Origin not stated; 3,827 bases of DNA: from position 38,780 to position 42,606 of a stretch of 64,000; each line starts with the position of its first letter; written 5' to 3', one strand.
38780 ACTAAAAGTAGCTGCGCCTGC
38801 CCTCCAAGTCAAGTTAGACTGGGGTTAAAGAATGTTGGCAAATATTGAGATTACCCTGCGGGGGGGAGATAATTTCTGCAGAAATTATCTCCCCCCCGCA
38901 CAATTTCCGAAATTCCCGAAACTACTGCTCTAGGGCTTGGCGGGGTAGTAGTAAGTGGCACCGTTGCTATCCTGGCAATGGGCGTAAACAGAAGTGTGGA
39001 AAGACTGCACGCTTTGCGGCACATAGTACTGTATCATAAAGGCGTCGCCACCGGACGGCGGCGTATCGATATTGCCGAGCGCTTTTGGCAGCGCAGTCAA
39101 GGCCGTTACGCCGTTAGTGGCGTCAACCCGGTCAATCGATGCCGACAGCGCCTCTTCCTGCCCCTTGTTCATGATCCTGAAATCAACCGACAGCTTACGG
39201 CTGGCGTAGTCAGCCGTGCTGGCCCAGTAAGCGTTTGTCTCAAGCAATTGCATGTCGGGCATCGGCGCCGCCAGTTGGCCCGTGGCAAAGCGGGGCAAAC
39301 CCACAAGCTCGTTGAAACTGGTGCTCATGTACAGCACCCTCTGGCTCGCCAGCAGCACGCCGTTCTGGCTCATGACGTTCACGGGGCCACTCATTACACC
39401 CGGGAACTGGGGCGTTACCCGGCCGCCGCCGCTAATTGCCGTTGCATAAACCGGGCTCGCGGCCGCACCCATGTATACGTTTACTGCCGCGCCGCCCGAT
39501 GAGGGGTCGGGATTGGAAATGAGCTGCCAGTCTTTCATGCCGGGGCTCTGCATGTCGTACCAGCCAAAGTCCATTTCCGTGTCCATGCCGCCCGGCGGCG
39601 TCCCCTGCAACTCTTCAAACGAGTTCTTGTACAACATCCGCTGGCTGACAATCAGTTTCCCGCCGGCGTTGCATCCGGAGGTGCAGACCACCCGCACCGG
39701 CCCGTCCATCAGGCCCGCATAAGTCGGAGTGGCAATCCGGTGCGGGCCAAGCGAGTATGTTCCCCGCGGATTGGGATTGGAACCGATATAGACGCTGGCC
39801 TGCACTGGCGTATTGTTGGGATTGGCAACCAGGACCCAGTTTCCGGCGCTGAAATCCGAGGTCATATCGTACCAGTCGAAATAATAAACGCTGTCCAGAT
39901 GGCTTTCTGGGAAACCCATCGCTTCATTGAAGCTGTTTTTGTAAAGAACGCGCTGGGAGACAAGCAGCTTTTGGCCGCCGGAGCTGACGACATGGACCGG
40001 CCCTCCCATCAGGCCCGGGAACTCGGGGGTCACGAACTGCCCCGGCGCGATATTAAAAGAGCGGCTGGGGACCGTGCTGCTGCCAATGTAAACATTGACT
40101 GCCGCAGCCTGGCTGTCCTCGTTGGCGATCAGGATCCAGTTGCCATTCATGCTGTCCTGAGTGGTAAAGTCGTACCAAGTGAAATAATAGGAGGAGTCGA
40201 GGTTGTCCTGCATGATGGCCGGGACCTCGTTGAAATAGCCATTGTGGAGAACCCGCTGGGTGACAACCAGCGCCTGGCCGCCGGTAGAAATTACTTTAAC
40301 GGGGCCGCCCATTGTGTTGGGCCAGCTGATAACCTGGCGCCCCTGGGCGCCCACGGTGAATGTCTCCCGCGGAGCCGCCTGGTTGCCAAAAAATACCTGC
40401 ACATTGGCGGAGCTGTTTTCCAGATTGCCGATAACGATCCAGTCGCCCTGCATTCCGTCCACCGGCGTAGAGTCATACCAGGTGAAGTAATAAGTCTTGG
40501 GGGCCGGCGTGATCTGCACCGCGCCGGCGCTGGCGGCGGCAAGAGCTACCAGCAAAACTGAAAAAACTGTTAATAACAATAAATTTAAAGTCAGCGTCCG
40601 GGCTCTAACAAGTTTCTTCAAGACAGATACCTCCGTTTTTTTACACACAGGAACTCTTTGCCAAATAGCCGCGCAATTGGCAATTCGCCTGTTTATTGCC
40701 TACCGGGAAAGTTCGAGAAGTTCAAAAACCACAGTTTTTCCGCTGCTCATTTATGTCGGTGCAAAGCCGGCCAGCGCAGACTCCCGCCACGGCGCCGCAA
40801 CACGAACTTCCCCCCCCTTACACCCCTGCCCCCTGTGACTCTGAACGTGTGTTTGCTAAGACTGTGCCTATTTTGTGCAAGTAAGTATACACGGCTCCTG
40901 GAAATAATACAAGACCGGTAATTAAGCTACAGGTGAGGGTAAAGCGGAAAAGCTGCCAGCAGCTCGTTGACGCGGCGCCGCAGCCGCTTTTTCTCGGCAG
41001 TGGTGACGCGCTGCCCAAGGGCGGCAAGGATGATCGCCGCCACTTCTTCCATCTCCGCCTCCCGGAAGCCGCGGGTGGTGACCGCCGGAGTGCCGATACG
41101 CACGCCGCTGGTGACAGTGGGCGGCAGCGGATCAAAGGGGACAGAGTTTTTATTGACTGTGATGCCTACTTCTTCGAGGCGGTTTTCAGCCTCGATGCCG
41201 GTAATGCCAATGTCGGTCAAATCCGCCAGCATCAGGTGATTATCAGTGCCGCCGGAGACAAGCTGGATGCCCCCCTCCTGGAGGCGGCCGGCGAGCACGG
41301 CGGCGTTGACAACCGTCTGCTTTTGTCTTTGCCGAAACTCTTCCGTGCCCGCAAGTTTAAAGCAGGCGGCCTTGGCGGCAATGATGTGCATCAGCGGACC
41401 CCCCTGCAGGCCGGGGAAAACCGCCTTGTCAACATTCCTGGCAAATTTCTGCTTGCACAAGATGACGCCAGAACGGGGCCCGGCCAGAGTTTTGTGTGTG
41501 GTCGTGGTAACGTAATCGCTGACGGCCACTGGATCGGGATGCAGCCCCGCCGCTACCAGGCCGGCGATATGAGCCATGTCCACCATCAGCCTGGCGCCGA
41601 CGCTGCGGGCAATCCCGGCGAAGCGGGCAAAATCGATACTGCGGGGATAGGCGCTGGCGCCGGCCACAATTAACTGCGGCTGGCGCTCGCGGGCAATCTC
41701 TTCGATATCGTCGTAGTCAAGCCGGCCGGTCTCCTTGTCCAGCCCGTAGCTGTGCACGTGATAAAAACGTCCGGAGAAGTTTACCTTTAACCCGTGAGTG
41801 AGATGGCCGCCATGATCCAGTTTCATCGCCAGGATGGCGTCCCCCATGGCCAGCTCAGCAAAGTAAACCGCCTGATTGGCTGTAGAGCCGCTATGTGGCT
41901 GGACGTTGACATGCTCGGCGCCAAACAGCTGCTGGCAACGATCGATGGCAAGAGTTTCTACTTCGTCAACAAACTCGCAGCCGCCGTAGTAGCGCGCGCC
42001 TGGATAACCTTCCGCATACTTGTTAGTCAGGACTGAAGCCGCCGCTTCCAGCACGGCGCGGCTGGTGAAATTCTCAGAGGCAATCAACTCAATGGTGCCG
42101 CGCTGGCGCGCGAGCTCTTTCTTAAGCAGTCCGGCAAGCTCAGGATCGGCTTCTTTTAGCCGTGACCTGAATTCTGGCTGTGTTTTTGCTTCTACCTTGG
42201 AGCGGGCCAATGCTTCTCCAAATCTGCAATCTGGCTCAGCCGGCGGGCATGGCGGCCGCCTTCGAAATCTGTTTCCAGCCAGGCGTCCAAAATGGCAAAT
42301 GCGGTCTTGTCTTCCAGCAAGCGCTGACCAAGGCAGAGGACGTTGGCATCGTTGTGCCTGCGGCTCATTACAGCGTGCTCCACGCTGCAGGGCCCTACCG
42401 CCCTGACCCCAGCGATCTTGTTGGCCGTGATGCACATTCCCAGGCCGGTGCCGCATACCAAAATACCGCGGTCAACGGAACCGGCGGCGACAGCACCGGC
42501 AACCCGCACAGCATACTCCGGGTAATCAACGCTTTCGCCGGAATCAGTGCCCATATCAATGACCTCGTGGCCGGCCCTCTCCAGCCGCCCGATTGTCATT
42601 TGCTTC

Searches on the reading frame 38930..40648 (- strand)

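Call 52: search_protein_families(library=ncbifam, proteins=[window:38930-40648:-], max_evalue=0.001)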
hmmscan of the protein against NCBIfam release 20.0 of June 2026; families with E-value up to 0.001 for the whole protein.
window:38930-40648:- (572 aa): 1 family
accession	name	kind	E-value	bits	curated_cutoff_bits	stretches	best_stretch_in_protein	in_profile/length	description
NF033748.1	class_F_sortase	subfamily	0.00046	19.9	166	0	15-88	8-79/155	class F sortase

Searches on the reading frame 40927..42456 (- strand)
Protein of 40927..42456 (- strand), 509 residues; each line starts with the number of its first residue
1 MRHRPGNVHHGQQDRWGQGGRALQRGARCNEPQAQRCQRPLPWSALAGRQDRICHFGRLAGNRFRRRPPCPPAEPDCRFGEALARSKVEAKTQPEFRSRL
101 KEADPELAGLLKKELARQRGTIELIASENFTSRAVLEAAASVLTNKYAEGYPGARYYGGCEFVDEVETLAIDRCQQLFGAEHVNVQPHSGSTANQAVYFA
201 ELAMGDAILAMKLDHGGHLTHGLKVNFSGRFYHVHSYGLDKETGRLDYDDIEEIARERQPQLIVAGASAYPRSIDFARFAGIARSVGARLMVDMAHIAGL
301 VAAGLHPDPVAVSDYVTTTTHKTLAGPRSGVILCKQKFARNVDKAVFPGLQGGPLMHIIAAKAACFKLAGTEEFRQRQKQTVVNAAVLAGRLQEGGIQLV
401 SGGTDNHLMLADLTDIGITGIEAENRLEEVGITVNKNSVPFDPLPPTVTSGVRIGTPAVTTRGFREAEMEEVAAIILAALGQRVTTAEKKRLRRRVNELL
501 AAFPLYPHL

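Call 52: search_protein_families(library=ncbifam, proteins=[window:40927-42456:-], max_evalue=0.001)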
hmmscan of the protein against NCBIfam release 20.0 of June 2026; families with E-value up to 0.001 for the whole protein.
window:40927-42456:- (509 aa): 4 families
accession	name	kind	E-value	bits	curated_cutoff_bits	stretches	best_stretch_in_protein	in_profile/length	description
NF000586.1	PRK00011.1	subfamily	1.4e-180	600.4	335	1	104-506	1-404/404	serine hydroxymethyltransferase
NF010094.0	PRK13580.1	equivalog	3.1e-137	458.2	735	2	207-508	170-489/496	glycine hydroxymethyltransferase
TIGR04506.1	F_threo_transal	equivalog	1.1e-32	113.6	650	1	156-501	65-399/609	fluorothreonine transaldolase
TIGR04343.1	egtE_PLP_lyase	equivalog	2.4e-05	23.3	400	1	232-341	117-222/370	ergothioneine biosynthesis PLP-dependent enzyme EgtE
